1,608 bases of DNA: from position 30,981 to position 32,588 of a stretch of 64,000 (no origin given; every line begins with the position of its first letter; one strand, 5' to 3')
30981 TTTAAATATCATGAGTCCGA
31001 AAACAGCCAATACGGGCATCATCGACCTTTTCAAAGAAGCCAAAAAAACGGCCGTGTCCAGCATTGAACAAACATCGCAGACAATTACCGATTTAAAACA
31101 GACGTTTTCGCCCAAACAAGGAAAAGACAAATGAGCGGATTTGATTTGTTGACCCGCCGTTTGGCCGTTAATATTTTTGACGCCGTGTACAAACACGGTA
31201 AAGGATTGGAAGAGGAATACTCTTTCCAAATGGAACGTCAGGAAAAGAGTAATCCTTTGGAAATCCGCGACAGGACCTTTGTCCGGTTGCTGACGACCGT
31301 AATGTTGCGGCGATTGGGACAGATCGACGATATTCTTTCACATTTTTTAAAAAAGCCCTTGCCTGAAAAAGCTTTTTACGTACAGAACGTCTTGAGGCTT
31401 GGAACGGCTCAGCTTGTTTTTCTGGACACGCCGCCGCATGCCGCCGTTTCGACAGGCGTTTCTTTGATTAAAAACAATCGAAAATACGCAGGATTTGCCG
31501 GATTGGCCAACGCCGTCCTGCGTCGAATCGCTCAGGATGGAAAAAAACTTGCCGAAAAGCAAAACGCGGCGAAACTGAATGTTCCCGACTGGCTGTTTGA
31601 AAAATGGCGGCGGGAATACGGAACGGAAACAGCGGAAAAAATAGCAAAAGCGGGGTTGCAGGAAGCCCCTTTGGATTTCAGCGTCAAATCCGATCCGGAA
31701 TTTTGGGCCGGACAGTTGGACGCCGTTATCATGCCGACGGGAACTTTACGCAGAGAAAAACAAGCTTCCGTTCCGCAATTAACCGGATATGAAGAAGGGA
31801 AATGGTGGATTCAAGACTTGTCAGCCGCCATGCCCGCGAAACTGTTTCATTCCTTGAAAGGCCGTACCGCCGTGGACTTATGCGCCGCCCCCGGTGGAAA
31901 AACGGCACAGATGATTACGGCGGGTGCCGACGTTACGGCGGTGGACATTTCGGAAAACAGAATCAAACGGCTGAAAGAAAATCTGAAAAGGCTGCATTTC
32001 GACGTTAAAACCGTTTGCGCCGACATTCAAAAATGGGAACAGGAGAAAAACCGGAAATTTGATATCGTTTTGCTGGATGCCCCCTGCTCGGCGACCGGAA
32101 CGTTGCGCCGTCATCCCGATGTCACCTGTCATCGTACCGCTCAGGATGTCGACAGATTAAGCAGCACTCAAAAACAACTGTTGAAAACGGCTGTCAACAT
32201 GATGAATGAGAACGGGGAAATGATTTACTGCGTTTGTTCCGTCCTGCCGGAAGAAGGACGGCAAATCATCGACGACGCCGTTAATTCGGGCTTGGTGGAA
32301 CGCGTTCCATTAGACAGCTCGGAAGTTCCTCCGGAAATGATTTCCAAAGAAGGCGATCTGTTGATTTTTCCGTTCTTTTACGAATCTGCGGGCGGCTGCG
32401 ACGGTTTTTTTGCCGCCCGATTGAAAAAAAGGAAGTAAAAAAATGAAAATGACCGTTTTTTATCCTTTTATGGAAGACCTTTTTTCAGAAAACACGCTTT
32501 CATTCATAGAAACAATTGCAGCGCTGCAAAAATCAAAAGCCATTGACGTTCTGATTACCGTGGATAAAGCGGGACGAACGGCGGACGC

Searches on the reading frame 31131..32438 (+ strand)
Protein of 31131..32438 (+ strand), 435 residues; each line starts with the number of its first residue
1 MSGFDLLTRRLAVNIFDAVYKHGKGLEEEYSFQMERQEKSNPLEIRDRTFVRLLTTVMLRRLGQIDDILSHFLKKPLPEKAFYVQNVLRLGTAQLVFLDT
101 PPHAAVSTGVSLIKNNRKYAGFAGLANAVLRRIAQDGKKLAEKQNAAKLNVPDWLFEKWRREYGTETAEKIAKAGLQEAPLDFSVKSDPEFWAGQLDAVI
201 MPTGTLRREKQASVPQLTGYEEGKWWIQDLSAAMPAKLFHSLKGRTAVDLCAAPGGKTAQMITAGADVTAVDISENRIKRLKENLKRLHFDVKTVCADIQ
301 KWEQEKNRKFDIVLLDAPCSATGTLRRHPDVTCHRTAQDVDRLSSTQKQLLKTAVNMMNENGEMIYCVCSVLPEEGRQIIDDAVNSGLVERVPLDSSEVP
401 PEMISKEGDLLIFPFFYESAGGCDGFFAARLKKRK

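Call 66: search_protein_families(library=pfam, proteins=[window:31131-32438:+], max_evalue=0.0001)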
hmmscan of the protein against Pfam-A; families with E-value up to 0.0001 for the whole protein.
window:31131-32438:+ (435 aa): 9 families
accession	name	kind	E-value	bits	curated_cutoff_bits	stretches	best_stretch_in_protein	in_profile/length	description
PF01189.24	Methyltr_RsmB-F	-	3.2e-45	154.7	27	1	244-432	9-199/199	16S rRNA methyltransferase RsmB/F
PF01029.23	NusB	-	2.6e-23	83.3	23.1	1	8-134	3-132/133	NusB family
PF13649.12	Methyltransf_25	-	2e-09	38.5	27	1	248-315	2-70/97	Methyltransferase domain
PF13847.12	Methyltransf_31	-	2e-09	37.7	27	1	243-373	3-116/145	Methyltransferase domain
PF01728.25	FtsJ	-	4.6e-07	30.4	24.1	1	238-363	18-134/181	FtsJ-like methyltransferase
PF08241.18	Methyltransf_11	-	2.1e-06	28.7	21.2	1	253-315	6-66/95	Methyltransferase domain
PF22458.1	RsmF-B_ferredox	-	2.5e-05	24.8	27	0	152-182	2-31/74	Methyltr_RsmF/B-like, ferredoxin-like domain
PF03602.21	Cons_hypoth95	-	5.4e-05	23.4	24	0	241-321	39-125/182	Conserved hypothetical protein 95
PF09445.16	Methyltransf_15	-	6.9e-05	22.9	22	0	246-319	3-81/165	RNA cap guanine-N2 methyltransferase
